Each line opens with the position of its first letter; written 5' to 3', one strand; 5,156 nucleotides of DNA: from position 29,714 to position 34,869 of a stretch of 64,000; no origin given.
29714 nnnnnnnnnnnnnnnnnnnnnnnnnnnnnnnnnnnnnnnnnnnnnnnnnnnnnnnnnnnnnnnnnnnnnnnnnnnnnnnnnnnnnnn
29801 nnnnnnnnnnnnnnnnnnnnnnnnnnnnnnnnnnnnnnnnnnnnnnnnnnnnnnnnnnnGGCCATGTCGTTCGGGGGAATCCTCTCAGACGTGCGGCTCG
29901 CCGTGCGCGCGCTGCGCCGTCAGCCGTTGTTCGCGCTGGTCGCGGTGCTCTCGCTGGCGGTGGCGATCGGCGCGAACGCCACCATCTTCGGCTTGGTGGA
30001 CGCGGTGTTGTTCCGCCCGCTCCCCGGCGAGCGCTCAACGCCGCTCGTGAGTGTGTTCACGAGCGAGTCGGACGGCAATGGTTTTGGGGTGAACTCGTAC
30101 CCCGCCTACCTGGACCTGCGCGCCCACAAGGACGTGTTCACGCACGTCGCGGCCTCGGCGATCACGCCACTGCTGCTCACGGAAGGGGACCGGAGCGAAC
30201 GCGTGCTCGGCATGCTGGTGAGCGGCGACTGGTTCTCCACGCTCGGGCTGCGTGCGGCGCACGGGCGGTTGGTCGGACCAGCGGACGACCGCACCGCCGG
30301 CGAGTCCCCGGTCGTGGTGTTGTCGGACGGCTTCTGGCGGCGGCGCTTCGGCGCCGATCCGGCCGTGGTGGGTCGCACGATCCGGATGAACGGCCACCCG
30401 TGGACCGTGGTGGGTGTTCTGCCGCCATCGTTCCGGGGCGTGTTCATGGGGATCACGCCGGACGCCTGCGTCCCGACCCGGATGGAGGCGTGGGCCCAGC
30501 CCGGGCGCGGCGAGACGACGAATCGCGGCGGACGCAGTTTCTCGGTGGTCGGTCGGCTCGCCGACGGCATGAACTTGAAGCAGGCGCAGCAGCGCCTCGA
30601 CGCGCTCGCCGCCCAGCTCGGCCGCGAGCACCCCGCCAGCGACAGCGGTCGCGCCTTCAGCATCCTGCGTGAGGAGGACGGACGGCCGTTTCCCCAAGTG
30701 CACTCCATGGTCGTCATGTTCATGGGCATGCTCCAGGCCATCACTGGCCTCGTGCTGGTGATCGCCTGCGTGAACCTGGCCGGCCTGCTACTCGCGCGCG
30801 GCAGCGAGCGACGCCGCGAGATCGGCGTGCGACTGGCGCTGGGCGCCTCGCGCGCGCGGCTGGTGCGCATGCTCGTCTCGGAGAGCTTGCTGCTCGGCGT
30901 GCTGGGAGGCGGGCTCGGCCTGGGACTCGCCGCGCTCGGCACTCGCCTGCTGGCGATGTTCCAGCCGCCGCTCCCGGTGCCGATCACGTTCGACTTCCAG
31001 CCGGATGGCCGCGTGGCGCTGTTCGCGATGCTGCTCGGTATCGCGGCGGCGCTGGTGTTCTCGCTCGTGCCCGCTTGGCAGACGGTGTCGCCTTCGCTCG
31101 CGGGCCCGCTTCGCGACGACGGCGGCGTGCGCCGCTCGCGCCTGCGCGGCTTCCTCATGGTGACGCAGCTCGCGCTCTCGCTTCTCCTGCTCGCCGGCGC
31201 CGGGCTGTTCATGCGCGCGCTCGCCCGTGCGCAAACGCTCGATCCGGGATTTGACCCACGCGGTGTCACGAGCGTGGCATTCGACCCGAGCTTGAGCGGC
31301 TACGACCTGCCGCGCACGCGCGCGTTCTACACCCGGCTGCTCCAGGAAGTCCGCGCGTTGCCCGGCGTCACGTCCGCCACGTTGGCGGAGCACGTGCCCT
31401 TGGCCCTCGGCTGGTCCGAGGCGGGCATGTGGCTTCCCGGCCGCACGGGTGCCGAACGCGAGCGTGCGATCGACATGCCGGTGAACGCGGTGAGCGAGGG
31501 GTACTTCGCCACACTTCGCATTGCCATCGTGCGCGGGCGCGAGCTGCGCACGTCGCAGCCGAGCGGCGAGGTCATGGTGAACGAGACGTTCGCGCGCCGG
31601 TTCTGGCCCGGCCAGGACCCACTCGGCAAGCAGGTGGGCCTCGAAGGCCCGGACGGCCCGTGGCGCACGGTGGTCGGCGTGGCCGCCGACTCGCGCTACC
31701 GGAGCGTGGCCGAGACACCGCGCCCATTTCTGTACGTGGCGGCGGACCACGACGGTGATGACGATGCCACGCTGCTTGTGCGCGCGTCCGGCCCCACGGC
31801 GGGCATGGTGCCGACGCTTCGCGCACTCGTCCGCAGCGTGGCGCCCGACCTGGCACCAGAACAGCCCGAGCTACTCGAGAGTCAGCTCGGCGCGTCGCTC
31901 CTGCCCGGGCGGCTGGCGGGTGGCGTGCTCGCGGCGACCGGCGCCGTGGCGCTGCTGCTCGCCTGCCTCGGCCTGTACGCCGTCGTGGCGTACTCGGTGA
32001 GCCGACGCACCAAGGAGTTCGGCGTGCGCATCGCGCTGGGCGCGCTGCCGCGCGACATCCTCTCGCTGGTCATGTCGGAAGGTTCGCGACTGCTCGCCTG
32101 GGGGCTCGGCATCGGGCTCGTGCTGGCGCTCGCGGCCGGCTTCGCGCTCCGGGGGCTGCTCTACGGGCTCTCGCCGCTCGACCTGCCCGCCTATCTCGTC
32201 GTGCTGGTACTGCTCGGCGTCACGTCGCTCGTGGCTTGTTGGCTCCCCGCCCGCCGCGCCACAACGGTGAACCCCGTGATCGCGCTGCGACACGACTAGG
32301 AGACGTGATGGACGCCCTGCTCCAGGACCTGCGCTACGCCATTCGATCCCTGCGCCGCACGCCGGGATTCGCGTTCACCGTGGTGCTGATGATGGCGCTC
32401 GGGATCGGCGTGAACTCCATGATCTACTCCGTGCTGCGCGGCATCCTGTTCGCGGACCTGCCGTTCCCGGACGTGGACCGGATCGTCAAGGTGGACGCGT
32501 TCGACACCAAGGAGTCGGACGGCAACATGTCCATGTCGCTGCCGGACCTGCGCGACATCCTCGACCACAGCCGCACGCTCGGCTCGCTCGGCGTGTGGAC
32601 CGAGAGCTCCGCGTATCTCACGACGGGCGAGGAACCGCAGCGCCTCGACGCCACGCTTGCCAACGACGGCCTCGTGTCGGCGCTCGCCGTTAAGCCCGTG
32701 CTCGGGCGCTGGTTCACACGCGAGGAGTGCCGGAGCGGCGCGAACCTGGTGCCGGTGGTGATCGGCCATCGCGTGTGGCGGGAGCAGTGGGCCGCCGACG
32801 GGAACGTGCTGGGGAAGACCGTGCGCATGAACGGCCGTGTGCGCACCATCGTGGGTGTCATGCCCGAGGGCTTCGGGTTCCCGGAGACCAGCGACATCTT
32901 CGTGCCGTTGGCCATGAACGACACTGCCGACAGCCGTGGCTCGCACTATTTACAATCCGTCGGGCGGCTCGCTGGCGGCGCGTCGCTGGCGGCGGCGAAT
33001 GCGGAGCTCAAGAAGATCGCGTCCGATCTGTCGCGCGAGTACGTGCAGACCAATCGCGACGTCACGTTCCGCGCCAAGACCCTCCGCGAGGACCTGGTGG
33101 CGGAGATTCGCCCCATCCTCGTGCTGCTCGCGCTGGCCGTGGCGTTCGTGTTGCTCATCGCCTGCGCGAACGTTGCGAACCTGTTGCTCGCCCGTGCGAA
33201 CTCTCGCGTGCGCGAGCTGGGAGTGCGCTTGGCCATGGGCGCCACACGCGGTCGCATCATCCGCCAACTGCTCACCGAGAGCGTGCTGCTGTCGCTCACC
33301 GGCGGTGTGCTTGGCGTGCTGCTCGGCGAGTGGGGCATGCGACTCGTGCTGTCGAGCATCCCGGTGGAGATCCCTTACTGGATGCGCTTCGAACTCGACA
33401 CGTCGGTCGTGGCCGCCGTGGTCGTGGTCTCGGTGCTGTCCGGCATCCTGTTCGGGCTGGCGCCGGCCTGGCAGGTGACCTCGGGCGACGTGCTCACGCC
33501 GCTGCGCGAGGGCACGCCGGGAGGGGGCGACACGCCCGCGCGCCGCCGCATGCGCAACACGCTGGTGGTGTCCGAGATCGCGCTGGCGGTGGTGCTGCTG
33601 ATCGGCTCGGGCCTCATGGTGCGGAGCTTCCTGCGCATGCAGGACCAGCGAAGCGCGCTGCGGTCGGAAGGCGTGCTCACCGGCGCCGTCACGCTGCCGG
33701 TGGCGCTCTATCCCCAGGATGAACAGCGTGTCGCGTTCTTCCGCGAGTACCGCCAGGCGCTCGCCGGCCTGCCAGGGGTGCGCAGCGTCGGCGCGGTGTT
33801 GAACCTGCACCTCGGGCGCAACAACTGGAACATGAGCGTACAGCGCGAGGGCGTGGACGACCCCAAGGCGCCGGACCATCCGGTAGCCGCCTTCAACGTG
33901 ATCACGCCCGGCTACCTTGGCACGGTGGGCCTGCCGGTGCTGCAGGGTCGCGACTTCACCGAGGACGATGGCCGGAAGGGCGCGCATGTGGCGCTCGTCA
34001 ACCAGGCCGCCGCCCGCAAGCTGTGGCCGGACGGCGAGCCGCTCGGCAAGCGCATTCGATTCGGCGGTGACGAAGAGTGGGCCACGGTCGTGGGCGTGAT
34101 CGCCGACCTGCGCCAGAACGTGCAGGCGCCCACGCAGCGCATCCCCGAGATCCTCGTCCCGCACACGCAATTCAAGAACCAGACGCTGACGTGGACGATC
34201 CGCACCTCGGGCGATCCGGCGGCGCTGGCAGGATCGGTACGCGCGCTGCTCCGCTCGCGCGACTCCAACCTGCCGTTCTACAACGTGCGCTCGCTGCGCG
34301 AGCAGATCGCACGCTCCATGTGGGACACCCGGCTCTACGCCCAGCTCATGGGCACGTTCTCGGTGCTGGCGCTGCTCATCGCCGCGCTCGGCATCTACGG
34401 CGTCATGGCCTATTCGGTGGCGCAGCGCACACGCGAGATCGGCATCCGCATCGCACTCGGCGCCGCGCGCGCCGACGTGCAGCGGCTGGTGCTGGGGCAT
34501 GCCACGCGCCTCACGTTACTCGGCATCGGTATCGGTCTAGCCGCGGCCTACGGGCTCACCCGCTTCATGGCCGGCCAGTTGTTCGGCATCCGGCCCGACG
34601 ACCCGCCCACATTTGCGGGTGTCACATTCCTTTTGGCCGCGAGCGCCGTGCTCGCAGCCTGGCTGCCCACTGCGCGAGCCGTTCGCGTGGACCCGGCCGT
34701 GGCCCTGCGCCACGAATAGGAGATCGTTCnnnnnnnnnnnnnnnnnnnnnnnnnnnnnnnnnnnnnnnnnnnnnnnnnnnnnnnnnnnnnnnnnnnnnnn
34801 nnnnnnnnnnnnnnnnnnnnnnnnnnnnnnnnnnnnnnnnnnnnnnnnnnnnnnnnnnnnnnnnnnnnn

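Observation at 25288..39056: About 14 kb MacAB-like operon with four tandem ADOP duplicated-FtsX permease paralogs, two ATPases and a secreted TPR protein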

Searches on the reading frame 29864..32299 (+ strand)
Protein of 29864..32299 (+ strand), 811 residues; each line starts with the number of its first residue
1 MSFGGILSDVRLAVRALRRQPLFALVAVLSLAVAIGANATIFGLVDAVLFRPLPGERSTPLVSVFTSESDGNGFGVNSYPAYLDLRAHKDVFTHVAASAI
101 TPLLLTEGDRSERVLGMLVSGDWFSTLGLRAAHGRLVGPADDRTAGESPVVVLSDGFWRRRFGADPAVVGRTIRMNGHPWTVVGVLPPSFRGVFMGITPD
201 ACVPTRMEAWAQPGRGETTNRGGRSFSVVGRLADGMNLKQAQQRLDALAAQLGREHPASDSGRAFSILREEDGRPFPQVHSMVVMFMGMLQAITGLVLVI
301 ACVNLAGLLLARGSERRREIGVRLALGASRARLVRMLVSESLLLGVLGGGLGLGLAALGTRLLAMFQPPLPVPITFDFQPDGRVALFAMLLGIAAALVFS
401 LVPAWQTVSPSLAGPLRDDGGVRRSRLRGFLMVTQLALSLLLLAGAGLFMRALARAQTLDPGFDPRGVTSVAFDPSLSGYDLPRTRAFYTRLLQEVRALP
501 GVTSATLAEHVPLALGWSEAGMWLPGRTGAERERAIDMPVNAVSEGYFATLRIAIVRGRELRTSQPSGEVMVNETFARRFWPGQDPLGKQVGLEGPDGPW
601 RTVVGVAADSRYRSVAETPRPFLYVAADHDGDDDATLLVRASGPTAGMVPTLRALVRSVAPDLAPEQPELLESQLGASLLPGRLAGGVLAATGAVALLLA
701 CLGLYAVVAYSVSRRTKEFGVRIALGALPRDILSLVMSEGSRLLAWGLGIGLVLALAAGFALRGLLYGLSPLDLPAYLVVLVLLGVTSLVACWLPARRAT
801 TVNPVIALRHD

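Call 5: search_protein_families(library=pfam, proteins=[window:29864-32299:+])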
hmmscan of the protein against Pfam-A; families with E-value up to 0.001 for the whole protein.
window:29864-32299:+ (811 aa): 2 families
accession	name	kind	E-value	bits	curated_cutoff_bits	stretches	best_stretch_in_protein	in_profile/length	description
PF12704.14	MacB_PCD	-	2.3e-32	113.4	27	2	25-247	2-206/207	MacB-like periplasmic core domain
PF02687.27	FtsX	-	4.9e-26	91.6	25.5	2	293-409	3-117/120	FtsX-like permease C-terminal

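Call 6: search_protein_families(library=ncbifam, proteins=[window:29864-32299:+])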
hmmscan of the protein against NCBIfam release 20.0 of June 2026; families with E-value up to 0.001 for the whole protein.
window:29864-32299:+ (811 aa): 4 families
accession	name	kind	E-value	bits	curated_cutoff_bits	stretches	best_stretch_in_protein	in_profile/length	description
TIGR03434.1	ADOP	subfamily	3.1e-249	829.3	622.3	1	7-811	2-803/803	ADOP family duplicated permease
NF007826.0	PRK10535.1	equivalog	1e-23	83.5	966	2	117-405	370-634/648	macrolide ABC transporter ATP-binding protein/permease MacB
TIGR02212.1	lolCE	equivalog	0.0001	21.4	362.45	0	283-355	262-334/411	lipoprotein-releasing ABC transporter permease subunit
NF041854.1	ABC_perm_YbbP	equivalog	0.00074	17.5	999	1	249-406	654-794/806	putative ABC transporter permease subunit YbbP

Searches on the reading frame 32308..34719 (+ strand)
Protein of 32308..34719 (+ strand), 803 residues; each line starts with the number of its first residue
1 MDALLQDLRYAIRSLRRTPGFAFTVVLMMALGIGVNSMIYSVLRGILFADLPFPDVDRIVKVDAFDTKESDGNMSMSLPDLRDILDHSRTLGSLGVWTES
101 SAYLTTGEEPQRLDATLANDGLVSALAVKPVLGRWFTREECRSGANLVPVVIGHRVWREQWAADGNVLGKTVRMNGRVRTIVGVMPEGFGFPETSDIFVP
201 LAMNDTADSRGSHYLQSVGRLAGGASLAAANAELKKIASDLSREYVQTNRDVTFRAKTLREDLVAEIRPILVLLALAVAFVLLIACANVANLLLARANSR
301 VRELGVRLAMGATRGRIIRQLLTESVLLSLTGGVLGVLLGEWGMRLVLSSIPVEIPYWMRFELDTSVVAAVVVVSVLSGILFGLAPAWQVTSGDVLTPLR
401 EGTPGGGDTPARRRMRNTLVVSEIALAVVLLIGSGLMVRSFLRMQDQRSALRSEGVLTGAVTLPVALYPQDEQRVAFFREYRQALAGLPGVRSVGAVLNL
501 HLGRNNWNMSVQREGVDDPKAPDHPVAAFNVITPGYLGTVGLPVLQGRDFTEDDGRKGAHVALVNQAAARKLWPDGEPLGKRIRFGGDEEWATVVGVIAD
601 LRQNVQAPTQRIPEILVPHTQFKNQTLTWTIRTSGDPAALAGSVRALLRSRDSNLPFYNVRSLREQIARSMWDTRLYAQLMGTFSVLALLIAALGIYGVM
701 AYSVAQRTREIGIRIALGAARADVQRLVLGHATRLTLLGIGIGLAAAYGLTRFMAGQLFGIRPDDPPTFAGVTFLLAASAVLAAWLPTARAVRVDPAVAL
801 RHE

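Call 5: search_protein_families(library=pfam, proteins=[window:32308-34719:+])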
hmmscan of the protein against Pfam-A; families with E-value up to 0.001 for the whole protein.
window:32308-34719:+ (803 aa): 2 families
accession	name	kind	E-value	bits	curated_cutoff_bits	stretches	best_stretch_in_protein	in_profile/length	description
PF12704.14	MacB_PCD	-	2e-37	130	27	2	23-236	2-206/207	MacB-like periplasmic core domain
PF02687.27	FtsX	-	1e-31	109.9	25.5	2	683-796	2-120/120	FtsX-like permease C-terminal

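Call 6: search_protein_families(library=ncbifam, proteins=[window:32308-34719:+])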
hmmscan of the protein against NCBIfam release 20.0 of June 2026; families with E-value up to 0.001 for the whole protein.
window:32308-34719:+ (803 aa): 6 families
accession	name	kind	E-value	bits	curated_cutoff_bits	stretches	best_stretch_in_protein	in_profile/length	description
TIGR03434.1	ADOP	subfamily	4e-268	891.8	622.3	1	4-803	1-803/803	ADOP family duplicated permease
NF007826.0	PRK10535.1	equivalog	4e-35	121.2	966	2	529-802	369-647/648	macrolide ABC transporter ATP-binding protein/permease MacB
NF041854.1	ABC_perm_YbbP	equivalog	5.8e-06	24.5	999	0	626-782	192-345/806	putative ABC transporter permease subunit YbbP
TIGR02212.1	lolCE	equivalog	0.00027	20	362.45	0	772-803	380-411/411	lipoprotein-releasing ABC transporter permease subunit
TIGR02213.1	lolE_release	exception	0.00037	19.5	540.35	0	266-340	261-335/411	lipoprotein-releasing ABC transporter permease subunit LolE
NF008357.0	PRK11146.1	exception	0.0005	19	439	0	266-340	264-338/414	lipoprotein-releasing ABC transporter permease subunit LolE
